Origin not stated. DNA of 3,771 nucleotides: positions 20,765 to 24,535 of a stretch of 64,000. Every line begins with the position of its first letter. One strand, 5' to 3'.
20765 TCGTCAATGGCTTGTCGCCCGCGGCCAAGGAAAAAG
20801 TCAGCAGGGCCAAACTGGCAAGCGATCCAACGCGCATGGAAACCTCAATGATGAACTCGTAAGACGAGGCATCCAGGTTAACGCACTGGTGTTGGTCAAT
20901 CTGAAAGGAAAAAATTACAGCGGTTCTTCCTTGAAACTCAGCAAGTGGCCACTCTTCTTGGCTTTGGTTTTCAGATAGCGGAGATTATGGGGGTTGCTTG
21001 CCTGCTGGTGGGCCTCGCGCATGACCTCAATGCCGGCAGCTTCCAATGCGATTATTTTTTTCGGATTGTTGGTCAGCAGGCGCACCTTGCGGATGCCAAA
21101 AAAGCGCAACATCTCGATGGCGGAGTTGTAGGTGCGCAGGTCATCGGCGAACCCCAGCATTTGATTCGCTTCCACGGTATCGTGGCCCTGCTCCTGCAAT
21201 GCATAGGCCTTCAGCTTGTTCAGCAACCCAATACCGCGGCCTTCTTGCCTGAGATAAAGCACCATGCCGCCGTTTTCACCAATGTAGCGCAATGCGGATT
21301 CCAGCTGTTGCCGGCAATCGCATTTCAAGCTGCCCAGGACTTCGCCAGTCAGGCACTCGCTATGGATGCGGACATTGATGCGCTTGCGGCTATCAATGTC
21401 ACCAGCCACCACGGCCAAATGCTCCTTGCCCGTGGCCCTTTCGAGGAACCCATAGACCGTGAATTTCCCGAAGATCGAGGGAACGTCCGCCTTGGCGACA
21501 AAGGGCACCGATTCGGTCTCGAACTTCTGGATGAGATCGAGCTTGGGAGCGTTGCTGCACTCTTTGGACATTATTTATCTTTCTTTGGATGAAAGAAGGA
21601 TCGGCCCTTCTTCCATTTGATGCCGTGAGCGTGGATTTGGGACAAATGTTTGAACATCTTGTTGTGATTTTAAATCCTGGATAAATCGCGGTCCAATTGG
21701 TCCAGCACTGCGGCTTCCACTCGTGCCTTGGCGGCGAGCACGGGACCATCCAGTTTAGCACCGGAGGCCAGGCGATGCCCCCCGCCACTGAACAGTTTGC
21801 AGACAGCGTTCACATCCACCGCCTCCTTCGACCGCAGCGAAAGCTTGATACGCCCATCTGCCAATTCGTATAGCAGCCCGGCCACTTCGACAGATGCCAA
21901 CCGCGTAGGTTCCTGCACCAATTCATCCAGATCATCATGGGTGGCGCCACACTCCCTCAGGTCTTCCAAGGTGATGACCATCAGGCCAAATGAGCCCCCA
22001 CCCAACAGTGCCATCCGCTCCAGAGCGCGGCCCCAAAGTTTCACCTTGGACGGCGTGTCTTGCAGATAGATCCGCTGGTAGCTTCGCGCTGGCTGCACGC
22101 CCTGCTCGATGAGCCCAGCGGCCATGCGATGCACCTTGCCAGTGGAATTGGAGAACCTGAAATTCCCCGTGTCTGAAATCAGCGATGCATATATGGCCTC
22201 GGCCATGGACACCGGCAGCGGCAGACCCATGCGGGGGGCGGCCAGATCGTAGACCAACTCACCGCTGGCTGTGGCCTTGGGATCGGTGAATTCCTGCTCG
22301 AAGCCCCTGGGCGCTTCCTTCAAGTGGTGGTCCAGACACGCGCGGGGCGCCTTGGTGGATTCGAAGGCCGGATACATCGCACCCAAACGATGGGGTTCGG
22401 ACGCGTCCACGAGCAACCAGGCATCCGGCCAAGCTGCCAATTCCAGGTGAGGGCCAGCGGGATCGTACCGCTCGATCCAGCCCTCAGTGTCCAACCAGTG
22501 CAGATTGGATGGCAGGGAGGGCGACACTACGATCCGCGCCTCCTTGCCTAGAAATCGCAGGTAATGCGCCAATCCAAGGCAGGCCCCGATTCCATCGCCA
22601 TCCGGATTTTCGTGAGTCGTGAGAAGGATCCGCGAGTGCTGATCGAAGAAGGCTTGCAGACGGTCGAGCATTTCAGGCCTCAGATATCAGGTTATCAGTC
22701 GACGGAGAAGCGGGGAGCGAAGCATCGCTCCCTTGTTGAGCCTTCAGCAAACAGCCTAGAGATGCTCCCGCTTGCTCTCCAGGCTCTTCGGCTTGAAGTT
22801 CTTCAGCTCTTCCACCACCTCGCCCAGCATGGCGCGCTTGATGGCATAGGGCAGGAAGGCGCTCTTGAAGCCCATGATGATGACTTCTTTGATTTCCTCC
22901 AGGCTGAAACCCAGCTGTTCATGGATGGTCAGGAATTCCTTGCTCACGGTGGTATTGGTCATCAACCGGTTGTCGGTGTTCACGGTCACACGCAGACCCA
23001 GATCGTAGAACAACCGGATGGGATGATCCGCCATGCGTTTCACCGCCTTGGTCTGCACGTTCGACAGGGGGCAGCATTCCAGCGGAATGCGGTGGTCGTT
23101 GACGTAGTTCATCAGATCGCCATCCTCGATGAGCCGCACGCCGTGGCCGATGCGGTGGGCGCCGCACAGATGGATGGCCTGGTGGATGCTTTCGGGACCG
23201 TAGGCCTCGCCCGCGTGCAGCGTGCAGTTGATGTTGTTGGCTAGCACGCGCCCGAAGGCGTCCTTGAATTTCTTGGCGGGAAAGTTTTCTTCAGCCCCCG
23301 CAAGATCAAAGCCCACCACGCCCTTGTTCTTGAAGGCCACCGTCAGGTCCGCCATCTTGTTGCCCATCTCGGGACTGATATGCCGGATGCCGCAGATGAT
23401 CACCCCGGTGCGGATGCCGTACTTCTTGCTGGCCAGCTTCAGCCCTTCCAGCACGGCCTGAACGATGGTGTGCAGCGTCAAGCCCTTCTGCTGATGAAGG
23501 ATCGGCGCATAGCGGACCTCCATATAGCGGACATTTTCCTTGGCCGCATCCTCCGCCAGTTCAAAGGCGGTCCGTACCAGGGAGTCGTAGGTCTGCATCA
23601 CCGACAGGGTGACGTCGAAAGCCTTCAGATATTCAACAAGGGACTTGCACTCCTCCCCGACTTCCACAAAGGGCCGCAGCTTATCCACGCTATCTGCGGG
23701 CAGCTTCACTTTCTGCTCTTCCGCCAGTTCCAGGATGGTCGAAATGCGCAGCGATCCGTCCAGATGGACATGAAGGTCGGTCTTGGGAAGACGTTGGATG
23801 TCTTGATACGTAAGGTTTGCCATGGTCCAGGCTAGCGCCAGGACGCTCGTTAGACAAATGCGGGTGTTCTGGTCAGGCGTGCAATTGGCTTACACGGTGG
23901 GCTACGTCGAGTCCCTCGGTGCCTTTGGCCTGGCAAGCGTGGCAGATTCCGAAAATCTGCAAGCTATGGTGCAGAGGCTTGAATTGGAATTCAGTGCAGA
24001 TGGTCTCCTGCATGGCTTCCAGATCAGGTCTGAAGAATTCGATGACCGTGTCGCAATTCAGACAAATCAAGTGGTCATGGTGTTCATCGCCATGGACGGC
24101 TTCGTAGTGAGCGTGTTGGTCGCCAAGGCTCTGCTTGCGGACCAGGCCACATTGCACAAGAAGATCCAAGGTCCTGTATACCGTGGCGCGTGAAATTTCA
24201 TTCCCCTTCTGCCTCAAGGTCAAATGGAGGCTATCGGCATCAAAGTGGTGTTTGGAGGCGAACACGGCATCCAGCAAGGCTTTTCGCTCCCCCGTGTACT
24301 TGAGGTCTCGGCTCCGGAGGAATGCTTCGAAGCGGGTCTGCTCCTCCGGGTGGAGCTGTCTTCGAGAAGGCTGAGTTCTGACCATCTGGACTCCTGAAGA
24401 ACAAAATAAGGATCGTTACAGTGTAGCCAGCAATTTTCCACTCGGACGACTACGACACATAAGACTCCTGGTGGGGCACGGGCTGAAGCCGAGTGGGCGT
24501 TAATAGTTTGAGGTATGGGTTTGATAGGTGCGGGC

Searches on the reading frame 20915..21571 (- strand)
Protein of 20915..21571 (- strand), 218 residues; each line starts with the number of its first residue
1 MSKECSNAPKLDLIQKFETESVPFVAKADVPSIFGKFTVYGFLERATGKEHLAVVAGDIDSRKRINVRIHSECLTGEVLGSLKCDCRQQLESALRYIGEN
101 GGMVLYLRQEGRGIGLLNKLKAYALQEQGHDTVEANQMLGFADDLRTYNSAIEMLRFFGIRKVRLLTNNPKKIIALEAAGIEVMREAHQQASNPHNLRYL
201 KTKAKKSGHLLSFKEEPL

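Call 23: search_protein_families(library=pfam, proteins=[window:20915-21571:-], max_evalue=0.001)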
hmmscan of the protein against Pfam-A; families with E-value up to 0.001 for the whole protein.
window:20915-21571:- (218 aa): 1 family
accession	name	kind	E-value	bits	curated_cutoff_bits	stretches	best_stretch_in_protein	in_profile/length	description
PF00925.25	GTP_cyclohydro2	-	3.1e-62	209.4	23.3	1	26-185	4-162/165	GTP cyclohydrolase II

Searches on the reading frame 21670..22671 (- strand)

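Call 23: search_protein_families(library=pfam, proteins=[window:21670-22671:-], max_evalue=0.001)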
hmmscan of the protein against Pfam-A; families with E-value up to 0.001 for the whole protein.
window:21670-22671:- (333 aa): 2 families
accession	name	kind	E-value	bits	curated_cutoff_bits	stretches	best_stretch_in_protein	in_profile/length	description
PF01368.27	DHH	-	1.3e-12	48.5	28.1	1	14-162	1-123/125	DHH family, N-terminal domain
PF02272.25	DHHA1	-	1.5e-08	35.4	25.9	1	242-312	12-86/102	DHHA1 domain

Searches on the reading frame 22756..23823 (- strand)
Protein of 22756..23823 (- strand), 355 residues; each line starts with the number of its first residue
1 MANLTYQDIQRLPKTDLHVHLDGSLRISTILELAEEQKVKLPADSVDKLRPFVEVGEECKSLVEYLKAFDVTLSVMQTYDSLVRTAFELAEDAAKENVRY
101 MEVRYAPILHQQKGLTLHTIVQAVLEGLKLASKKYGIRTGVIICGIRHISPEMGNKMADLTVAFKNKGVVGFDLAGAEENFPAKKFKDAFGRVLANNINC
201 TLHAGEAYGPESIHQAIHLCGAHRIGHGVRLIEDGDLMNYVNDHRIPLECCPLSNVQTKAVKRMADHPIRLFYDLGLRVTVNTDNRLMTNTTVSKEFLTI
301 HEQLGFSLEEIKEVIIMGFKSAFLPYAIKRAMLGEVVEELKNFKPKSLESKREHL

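Call 23: search_protein_families(library=pfam, proteins=[window:22756-23823:-], max_evalue=0.001)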
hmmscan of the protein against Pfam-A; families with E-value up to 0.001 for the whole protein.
window:22756-23823:- (355 aa): 1 family
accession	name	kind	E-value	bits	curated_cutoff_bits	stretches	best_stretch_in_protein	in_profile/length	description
PF00962.28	A_deaminase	-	1.4e-100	337.1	27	1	13-338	1-329/330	Adenosine deaminase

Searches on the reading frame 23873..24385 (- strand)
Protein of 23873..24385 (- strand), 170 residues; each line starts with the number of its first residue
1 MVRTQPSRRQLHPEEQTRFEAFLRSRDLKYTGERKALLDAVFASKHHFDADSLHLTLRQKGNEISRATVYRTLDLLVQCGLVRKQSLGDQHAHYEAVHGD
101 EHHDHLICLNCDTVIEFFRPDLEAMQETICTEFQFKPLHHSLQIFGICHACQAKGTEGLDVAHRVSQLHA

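Call 23: search_protein_families(library=pfam, proteins=[window:23873-24385:-], max_evalue=0.001)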
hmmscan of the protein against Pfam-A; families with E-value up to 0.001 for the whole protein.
window:23873-24385:- (170 aa): 1 family
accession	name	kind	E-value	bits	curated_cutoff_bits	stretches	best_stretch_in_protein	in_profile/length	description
PF01475.25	FUR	-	3.3e-32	111.6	23.1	1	26-144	2-120/121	Ferric uptake regulator family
